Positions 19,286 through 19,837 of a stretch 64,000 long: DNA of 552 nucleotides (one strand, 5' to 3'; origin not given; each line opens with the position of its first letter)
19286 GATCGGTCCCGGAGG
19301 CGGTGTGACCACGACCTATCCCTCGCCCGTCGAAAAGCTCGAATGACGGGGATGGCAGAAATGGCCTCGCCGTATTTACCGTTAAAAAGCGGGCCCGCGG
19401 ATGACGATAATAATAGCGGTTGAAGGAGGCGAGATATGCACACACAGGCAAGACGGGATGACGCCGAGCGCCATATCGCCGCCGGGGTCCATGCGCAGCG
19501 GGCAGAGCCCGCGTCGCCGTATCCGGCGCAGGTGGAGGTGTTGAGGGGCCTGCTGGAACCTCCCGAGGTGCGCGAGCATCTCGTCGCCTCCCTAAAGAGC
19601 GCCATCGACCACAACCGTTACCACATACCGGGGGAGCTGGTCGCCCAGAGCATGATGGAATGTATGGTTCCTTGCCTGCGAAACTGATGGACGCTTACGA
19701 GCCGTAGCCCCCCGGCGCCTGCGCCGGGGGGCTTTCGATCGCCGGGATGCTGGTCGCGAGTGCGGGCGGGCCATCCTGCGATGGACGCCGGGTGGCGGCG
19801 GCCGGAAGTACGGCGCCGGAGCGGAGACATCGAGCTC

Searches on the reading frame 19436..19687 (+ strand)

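Call 96: search_protein_families(library=pfam, proteins=[window:19436-19687:+], max_evalue=1)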
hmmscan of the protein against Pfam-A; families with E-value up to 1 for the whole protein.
window:19436-19687:+ (83 aa): 1 family
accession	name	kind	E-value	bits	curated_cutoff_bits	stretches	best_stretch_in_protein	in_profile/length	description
PF04316.19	FlgM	-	4.8e-08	33.5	25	1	40-75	20-55/55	Anti-sigma-28 factor, FlgM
